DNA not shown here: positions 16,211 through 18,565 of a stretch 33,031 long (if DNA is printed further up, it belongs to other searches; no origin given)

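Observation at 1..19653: Candidate Gram-positive polysaccharide-utilisation system: surface beta-helix and SLH proteins feeding a cytoplasmic lyase/GH88/GH3 trio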

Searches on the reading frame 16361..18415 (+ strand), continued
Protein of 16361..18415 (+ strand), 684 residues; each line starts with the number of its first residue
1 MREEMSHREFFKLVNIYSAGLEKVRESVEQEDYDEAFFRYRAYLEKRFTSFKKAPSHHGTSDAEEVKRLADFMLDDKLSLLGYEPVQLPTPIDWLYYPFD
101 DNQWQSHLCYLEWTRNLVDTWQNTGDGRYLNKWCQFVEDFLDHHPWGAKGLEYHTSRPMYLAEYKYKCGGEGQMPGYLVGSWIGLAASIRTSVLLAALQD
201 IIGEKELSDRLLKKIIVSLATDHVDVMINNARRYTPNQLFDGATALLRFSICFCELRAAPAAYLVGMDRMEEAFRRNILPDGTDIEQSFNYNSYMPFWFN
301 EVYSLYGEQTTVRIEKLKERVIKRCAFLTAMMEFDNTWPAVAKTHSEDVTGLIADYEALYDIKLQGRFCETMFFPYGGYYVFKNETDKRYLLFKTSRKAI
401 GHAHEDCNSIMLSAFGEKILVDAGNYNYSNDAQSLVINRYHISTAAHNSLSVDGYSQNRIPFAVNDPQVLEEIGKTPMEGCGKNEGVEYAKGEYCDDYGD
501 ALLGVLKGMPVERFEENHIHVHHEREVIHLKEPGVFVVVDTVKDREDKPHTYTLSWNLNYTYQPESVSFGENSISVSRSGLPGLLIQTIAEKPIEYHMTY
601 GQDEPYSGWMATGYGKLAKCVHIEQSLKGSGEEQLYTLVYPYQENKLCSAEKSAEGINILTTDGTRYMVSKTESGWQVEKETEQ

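Call 31: search_solved_structures(query=A1, max_evalue=1, show_alignments=1)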
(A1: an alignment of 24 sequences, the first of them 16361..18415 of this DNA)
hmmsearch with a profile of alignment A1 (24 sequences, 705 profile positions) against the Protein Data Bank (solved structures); distinct sequences matched with E-value up to 1: 17.
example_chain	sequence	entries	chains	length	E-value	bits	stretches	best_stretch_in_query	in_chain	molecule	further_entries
5jmd_A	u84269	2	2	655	9.7e-50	172.8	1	10-678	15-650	Heparinase III protein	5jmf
4mmi_A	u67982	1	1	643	1.1e-49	172.7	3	181-477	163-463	Heparinase III protein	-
4mmh_A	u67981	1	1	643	1.6e-49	172.1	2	181-657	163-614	Heparinase III protein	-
4fnv_A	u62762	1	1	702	3.3e-32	114.9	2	175-673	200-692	Heparinase III protein, heparitin sulfate lyase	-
6jp4_A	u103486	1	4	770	9.8e-06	27.4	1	355-552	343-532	Alginate lyase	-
6jpn_A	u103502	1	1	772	1.1e-05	27.2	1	355-552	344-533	Alginate lyase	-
6jph_A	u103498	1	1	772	1.1e-05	27.2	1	355-552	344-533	Alginate lyase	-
3a0o_A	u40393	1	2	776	4e-05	25.4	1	388-547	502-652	Oligo alginate lyase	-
8khv_A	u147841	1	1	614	0.00039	22.1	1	391-587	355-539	Heparinase II/III-like protein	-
9irq_A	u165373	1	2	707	0.00092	20.9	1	390-481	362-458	Alginate lyase AlgL17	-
3afl_A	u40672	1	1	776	0.0026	19.4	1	388-547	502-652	Oligo alginate lyase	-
4nei_A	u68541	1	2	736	0.0038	18.8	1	389-469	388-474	alginate lyase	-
4ojz_A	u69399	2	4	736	0.0038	18.8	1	389-469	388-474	Putative alginate lyase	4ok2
4ok4_A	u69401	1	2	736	0.0038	18.8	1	389-469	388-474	Putative alginate lyase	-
8bdd_A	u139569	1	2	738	0.15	13.6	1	387-473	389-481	Alginate lyase family protein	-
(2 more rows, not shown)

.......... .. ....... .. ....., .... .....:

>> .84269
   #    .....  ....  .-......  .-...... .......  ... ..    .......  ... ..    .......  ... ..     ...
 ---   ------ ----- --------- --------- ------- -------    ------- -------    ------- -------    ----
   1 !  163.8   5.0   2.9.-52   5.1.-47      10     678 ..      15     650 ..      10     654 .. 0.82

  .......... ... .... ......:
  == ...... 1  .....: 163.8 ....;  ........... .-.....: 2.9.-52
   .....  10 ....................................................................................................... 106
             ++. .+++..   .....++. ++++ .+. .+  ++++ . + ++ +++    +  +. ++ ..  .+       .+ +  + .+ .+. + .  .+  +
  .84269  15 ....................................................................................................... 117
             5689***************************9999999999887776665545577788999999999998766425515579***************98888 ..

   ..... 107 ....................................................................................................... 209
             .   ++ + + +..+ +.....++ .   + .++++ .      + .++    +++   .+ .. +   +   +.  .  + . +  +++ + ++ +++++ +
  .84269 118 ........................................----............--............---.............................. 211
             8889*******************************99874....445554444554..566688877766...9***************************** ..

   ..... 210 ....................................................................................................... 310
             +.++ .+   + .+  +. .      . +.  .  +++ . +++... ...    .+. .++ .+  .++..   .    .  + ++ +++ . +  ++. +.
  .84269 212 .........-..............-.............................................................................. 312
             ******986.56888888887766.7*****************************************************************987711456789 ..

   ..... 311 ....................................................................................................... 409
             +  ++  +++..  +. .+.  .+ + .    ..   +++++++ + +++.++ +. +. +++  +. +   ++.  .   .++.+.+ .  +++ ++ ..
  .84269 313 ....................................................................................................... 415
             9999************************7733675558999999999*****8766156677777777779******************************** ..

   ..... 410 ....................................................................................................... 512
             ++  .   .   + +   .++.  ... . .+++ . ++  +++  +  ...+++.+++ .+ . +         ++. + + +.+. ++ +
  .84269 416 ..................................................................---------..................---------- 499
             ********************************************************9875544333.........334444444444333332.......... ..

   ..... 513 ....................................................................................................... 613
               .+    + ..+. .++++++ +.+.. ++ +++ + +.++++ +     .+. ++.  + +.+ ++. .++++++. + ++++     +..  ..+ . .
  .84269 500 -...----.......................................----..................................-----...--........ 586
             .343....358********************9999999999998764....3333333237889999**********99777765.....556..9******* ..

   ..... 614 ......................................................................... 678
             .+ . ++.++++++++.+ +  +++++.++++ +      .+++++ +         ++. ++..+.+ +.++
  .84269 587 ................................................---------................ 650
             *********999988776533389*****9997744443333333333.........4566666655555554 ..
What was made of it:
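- On PL12 (heparinase III family): The profile aligns with 5JMD over residues 15-650 (call 31). It scores 1e-5 to 4e-3 against PL39, PL15, PL35 and PL17 (call 31).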

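Call 47: find_encoding_contigs(protein=P0023, flank=10000, max_places=1)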
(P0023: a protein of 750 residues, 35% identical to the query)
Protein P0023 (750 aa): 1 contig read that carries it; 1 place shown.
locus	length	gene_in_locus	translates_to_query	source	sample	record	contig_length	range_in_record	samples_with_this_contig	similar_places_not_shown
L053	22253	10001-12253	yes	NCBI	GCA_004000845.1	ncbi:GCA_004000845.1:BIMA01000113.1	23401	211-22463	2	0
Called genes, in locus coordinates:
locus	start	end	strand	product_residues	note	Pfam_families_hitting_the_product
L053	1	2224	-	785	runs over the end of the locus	-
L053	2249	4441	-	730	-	-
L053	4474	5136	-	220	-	-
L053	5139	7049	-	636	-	-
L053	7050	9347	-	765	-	-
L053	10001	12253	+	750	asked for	PF16889:Hepar_II_III_N, PF07940:Hepar_II_III_C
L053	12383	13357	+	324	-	PF00528:BPD_transp_1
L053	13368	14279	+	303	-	PF00528:BPD_transp_1 (weak)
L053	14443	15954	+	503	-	PF12010:DUF3502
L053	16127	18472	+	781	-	PF12833:HTH_18, PF00165:HTH_AraC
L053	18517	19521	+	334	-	PF01408:GFO_IDH_MocA, PF22725:GFO_IDH_MocA_C3, PF02894:GFO_IDH_MocA_C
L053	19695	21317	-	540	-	-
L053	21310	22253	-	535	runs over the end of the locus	PF00392:GntR, PF01547:SBP_bac_1, PF13416:SBP_bac_8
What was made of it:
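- The P. koleovorans lyase homologue lies next to permeases, an SBP and an AraC-type gene: call 47.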

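Call 48: find_encoding_contigs(protein=P0012, flank=10000, max_places=1)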
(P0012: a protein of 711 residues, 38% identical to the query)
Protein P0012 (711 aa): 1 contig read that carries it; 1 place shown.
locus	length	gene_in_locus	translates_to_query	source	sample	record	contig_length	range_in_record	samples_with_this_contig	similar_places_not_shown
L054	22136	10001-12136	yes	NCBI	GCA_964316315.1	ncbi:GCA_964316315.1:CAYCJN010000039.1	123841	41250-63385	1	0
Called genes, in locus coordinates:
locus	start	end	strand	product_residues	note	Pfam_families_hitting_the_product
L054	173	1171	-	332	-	PF04055:Radical_SAM, PF06969:HemN_C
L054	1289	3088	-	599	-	PF00009:GTP_EFTU, PF22042:EF-G_D2 (weak), PF03144:GTP_EFTU_D2, PF00679:EFG_C, PF06421:LepA_C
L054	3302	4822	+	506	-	PF12673:SipL, PF01476:LysM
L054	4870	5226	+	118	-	PF03862:SpoVAC_SpoVAEB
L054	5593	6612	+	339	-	PF02912:Phe_tRNA-synt_N, PF01409:tRNA-synt_2d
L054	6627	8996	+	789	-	PF01588:tRNA_bind, PF03483:B3_4, PF03484:B5, PF17759:tRNA_synthFbeta, PF03147:FDX-ACB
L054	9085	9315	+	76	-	PF06135:IreB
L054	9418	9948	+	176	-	PF13302:Acetyltransf_3, PF13420:Acetyltransf_4 (weak), PF00583:Acetyltransf_1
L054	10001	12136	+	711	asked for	PF16889:Hepar_II_III_N, PF07940:Hepar_II_III_C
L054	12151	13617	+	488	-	-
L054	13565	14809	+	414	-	PF01545:Cation_efflux, PF16916:ZT_dimer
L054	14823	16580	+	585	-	PF00664:ABC_membrane, PF00005:ABC_tran, PF02463:SMC_N (weak)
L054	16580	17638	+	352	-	PF00730:HhH-GPD, PF00633:HHH (weak), PF14815:NUDIX_4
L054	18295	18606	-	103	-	-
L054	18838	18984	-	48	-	-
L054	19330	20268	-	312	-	PF01636:APH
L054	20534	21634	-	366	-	PF01926:MMR_HSR1, PF02421:FeoB_N, PF06071:YchF-GTPase_C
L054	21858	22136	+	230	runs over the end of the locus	PF00072:Response_reg, PF00486:Trans_reg_C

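Call 56: search_protein_families(library=pfam, proteins=[L035:607-2211:+, L035:2237-5476:+, L035:5476-8106:+, L035:8045-12013:+, L035:12010-13533:+, L035:13560-16487:+, L035:16711-17397:+, L035:17394-18362:+, L035:18924-20390:-], max_evalue=0.001)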
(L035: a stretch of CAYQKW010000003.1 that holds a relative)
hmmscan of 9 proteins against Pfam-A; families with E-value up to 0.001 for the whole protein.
L035:607-2211:+ (534 aa): 1 family
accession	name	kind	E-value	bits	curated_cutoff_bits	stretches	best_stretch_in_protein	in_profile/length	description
PF01547.30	SBP_bac_1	-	5.4e-25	89.4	26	1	58-367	11-304/307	Bacterial extracellular solute-binding protein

L035:2237-5476:+ (1079 aa): 5 families
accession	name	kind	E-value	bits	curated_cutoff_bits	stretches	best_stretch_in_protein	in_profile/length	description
PF00395.25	SLH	-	6.1e-40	135.4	20.8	3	1022-1065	2-44/44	S-layer homology domain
PF00754.31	F5_F8_type_C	-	1.3e-13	51.6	28.2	1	431-534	3-113/127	F5/8 type C domain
PF23197.1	IG_AIR9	-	1.9e-12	47.3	27.5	1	777-850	14-83/87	AIR9 A9 domain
PF22633.2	F5_F8_type_C_2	-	3.9e-11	43.9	27.8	1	444-531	2-91/91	NedA-like, galactose-binding domain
PF13205.12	Big_5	-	5.6e-06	27.5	23.6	1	245-322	12-93/105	Bacterial Ig-like domain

L035:5476-8106:+ (876 aa): 1 family
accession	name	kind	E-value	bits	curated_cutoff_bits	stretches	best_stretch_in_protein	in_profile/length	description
PF00395.25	SLH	-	5.4e-05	23.5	20.8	1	85-121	2-38/44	S-layer homology domain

L035:8045-12013:+ (1322 aa): 7 families
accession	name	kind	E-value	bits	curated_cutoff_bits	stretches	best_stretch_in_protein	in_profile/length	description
PF00754.31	F5_F8_type_C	-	1.4e-28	100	28.2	2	201-309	5-113/127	F5/8 type C domain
PF22633.2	F5_F8_type_C_2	-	4.5e-24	85.3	27.8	2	215-306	1-91/91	NedA-like, galactose-binding domain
PF16889.11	Hepar_II_III_N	-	2.1e-14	54.1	22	1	571-915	1-325/340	Heparinase II/III N-terminus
PF07940.18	Hepar_II_III_C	-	1.8e-11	44.4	24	1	931-1195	6-226/237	Heparinase II/III-like, C-terminal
PF23197.1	IG_AIR9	-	5.4e-08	33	27.5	1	342-407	13-74/87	AIR9 A9 domain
PF07833.16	Cu_amine_oxidN1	-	2e-06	28.1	24.2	1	435-491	55-106/108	Copper amine oxidase N-terminal domain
PF16391.11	DUF5000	-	0.00012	22.8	25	0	220-257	4-42/141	Domain of unknown function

L035:12010-13533:+ (507 aa): 3 families
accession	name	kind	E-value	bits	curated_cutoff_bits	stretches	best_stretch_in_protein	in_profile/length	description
PF07833.16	Cu_amine_oxidN1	-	1.4e-31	109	24.2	1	237-331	9-103/108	Copper amine oxidase N-terminal domain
PF00754.31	F5_F8_type_C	-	1.8e-16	60.8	28.2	1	389-502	2-127/127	F5/8 type C domain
PF22633.2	F5_F8_type_C_2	-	2.3e-13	51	27.8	1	401-485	1-90/91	NedA-like, galactose-binding domain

L035:13560-16487:+ (975 aa): 0 families

L035:16711-17397:+ (228 aa): 4 families
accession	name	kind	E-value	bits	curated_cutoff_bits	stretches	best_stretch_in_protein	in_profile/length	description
PF14622.11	Ribonucleas_3_3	-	2.4e-38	131.6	35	1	14-141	1-123/128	Ribonuclease-III-like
PF00636.31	Ribonuclease_3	-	1e-25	90.9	27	1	40-130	1-102/102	Ribonuclease III domain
PF00035.32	dsrm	-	4e-15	56.6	23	1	158-223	1-66/66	Double-stranded RNA binding motif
PF22935.1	RM44_endonuclase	-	4.3e-05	24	27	1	30-92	50-112/139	Large ribosomal subunit protein mL44, endonuclease domain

L035:17394-18362:+ (322 aa): 3 families
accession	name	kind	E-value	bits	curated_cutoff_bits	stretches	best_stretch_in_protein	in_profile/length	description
PF04055.27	Radical_SAM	-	2.3e-20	73.9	29.5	1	11-167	3-157/166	Radical SAM superfamily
PF16199.10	Radical_SAM_C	-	2.3e-19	69.7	31.9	1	181-267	1-84/85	Radical_SAM C-terminal domain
PF00013.35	KH_1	-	1.2e-05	25.4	21.5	1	284-318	2-36/66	KH domain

L035:18924-20390:- (488 aa): 3 families
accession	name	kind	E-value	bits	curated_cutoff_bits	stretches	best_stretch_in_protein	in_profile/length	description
PF01943.22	Polysacc_synt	-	3.8e-16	59.8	28.2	1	7-232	4-220/274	Polysaccharide biosynthesis protein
PF03023.19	MurJ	-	3e-06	26.6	27.4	1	90-339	69-309/451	Lipid II flippase MurJ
PF01554.23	MatE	-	2e-05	24.8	24.9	1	266-389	31-158/161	MatE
